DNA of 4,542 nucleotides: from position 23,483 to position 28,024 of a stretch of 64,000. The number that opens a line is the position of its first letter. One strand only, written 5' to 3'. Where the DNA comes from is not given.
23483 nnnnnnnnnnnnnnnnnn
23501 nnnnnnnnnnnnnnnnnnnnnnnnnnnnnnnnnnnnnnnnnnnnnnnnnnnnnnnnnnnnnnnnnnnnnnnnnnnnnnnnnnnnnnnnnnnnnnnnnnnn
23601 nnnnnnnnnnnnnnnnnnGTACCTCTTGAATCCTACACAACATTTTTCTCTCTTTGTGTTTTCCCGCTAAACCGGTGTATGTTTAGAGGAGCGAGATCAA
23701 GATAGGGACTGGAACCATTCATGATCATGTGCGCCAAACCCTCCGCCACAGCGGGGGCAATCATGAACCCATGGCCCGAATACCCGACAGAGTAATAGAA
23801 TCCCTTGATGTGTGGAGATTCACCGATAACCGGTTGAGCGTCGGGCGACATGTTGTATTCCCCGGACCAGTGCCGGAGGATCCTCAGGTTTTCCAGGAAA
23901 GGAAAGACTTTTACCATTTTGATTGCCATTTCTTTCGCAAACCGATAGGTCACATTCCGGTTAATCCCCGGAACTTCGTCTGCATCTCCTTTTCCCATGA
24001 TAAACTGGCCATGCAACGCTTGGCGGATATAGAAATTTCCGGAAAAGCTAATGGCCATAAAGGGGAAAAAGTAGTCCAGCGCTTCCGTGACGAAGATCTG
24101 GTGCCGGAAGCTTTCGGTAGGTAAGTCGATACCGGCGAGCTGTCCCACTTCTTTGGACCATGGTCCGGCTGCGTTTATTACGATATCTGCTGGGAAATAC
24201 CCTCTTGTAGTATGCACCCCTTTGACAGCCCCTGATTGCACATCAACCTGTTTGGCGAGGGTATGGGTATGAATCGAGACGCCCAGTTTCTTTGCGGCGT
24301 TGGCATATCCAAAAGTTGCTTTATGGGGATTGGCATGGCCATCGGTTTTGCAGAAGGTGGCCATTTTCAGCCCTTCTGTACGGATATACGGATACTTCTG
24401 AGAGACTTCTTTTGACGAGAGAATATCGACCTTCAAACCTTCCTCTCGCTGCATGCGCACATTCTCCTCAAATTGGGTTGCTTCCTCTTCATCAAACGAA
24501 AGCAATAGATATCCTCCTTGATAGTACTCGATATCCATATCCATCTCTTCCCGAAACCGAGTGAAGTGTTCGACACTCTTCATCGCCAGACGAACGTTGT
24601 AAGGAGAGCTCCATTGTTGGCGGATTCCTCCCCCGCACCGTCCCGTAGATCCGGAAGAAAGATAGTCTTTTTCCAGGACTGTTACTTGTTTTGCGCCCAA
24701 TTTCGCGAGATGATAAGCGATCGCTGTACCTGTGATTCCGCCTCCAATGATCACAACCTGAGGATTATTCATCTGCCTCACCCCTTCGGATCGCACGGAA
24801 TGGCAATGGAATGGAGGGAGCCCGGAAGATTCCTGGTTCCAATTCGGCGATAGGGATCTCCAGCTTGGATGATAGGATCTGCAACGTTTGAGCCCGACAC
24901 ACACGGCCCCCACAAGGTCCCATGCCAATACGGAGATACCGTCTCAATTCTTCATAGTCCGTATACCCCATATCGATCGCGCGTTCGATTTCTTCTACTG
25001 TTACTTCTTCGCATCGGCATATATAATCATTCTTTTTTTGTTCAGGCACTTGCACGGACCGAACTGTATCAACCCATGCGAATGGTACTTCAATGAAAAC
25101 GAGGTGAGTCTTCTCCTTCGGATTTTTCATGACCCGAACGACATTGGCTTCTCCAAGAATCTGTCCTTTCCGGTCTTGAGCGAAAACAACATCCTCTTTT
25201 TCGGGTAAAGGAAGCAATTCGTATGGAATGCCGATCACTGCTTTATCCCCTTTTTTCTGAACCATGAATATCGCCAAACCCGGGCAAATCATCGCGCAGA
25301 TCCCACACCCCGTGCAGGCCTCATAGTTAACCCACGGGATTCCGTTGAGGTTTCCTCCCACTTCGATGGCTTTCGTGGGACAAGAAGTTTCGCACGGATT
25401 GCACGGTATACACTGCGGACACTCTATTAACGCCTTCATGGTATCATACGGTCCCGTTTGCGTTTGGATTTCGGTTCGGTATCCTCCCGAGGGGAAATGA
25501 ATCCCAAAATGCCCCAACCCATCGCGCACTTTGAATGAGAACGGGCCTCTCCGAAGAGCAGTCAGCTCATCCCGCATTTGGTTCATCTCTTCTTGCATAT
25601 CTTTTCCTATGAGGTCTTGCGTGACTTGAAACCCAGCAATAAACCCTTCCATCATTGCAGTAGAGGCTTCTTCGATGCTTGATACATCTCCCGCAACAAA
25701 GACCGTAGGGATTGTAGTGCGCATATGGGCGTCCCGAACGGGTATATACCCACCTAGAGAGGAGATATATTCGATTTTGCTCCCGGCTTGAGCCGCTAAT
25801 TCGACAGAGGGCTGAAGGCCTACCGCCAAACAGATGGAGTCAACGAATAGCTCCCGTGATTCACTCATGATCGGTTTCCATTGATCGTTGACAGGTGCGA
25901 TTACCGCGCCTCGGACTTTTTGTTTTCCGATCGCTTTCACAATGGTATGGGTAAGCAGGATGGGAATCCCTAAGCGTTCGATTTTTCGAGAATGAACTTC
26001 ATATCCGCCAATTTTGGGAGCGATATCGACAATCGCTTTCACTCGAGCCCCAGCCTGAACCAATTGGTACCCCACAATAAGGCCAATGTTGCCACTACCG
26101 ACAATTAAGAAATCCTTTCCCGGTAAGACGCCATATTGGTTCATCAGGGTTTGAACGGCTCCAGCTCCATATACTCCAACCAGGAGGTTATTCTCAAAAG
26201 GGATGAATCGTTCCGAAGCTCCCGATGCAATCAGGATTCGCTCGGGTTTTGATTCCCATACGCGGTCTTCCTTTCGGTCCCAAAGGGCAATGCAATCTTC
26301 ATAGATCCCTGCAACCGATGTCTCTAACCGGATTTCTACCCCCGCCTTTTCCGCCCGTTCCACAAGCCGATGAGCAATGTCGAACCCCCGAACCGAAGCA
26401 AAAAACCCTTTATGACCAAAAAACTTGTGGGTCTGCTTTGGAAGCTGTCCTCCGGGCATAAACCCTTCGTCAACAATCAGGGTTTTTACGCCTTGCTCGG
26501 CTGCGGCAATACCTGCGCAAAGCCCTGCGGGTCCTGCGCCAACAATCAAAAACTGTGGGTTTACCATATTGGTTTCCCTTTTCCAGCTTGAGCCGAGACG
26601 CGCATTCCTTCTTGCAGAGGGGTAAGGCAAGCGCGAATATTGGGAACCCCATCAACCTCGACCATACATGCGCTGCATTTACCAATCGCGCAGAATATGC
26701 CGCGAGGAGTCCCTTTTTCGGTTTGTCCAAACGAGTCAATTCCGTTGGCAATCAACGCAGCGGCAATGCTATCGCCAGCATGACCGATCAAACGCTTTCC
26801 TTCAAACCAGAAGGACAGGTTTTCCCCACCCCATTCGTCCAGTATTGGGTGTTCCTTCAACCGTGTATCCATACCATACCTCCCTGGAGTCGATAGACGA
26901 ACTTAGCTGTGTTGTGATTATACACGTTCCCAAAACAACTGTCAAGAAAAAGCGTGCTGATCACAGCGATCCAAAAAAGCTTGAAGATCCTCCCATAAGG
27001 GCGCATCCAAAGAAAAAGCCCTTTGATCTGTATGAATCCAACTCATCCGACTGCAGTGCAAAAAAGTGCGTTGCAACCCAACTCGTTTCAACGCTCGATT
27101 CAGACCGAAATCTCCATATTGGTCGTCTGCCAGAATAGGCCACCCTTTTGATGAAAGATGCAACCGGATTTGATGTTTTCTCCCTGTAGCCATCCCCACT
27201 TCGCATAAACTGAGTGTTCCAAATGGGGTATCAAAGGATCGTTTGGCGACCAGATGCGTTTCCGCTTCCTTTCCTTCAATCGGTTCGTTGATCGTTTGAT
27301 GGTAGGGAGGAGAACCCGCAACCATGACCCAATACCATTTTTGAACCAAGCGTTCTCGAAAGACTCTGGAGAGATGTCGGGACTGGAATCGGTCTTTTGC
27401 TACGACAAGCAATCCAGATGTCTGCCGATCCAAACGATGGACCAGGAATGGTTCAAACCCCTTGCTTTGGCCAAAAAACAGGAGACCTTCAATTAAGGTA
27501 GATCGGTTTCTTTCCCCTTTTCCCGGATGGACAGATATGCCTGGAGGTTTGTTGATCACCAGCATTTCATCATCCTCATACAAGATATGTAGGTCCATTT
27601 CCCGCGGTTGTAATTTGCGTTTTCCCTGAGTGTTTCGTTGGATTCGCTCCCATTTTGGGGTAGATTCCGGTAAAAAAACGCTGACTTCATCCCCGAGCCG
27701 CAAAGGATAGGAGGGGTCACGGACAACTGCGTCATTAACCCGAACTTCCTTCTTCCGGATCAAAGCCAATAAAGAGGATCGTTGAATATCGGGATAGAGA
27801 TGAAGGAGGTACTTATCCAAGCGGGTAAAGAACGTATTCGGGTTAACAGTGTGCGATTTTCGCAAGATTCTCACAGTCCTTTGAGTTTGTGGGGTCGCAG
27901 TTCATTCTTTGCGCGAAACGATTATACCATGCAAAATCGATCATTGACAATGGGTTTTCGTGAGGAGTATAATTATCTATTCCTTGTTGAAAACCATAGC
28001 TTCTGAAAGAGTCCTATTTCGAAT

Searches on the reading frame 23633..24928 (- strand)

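Call 49: search_protein_families(library=pfam, proteins=[window:23633-24928:-])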
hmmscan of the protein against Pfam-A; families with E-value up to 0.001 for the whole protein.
window:23633-24928:- (431 aa): 8 families
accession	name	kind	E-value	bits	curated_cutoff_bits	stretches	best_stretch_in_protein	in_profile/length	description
PF01266.30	DAO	-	4.3e-75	253.9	27.9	1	58-400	2-352/353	FAD dependent oxidoreductase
PF07992.20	Pyr_redox_2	-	5.2e-09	36.4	26.1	1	49-87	135-173/291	Pyridine nucleotide-disulphide oxidoreductase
PF13738.12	Pyr_redox_3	-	5.8e-07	29.5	30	0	59-89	1-31/305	Pyridine nucleotide-disulphide oxidoreductase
PF00890.30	FAD_binding_2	-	8.9e-07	28.9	20.4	1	58-239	2-179/414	FAD binding domain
PF00070.33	Pyr_redox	-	1.8e-05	25.6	22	0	58-86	2-29/82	Pyridine nucleotide-disulphide oxidoreductase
PF13450.12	NAD_binding_8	-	3.8e-05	24.3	21.9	1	60-88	1-28/68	NAD(P)-binding Rossmann-like domain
PF01262.27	AlaDh_PNT_C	-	0.00026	20.9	23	0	48-89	21-61/214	Alanine dehydrogenase/PNT, C-terminal domain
PF12831.13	FAD_oxidored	-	0.00032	20.6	27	0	57-255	1-145/416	FAD dependent oxidoreductase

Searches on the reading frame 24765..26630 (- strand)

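Call 49: search_protein_families(library=pfam, proteins=[window:24765-26630:-])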
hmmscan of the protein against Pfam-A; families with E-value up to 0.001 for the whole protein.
window:24765-26630:- (621 aa): 20 families
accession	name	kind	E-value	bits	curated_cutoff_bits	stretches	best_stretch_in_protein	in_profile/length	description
PF07992.20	Pyr_redox_2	-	6.6e-32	111.5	26.1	1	27-329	3-291/291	Pyridine nucleotide-disulphide oxidoreductase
PF04324.20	Fer2_BFD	-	1.2e-12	48.4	26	1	536-587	1-49/50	BFD-like [2Fe-2S] binding domain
PF17806.6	SO_alpha_A3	-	2.3e-11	44.3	23.1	1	533-614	2-83/87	Sarcosine oxidase A3 domain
PF13738.12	Pyr_redox_3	-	6.2e-10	39.2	30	0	163-314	156-305/305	Pyridine nucleotide-disulphide oxidoreductase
PF00070.33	Pyr_redox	-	2.5e-09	37.9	22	1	175-239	3-74/82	Pyridine nucleotide-disulphide oxidoreductase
PF12831.13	FAD_oxidored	-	7.5e-09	35.8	27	1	28-73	3-48/416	FAD dependent oxidoreductase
PF13450.12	NAD_binding_8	-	7.6e-09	36.2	21.9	1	29-69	1-41/68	NAD(P)-binding Rossmann-like domain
PF01266.30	DAO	-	1.2e-07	32.1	27.9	0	28-61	3-37/353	FAD dependent oxidoreductase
PF00890.30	FAD_binding_2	-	1.4e-07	31.5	20.4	1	28-62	3-37/414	FAD binding domain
PF00037.32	Fer4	-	6.7e-07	29.3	21.1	1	433-454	2-23/24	4Fe-4S binding domain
PF12837.12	Fer4_6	-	9.6e-07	28.9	25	1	434-452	4-22/24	4Fe-4S binding domain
PF14697.11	Fer4_21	-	1.2e-06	29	35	1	400-450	1-52/59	4Fe-4S dicluster domain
PF03486.20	HI0933_like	-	2.3e-06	27.7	50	0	27-60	3-36/244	HI0933-like protein Rossmann domain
PF12838.12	Fer4_7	-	5.2e-06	27.3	27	1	406-450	1-49/52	4Fe-4S dicluster domain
PF01494.25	FAD_binding_3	-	6.1e-06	26.1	22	0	28-54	5-31/349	FAD binding domain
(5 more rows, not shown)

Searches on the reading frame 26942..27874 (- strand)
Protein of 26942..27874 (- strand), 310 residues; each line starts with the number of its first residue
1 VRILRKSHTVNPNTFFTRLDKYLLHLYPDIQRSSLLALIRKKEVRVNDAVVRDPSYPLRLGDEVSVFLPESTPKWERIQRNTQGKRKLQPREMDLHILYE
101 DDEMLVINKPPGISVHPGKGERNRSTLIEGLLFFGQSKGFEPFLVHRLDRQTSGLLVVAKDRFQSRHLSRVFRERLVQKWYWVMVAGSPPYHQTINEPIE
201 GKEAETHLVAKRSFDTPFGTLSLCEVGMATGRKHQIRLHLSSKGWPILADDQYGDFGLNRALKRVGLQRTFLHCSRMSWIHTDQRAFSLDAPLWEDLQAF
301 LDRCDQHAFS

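Call 49: search_protein_families(library=pfam, proteins=[window:26942-27874:-])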
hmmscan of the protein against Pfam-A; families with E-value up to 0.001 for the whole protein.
window:26942-27874:- (310 aa): 2 families
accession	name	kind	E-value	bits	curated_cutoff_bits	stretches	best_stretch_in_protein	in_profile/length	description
PF00849.27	PseudoU_synth_2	-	3.7e-26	92.6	26.8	1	104-242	2-152/152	RNA pseudouridylate synthase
PF01479.30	S4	-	3.6e-09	36.7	22.8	1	18-64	2-48/48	S4 domain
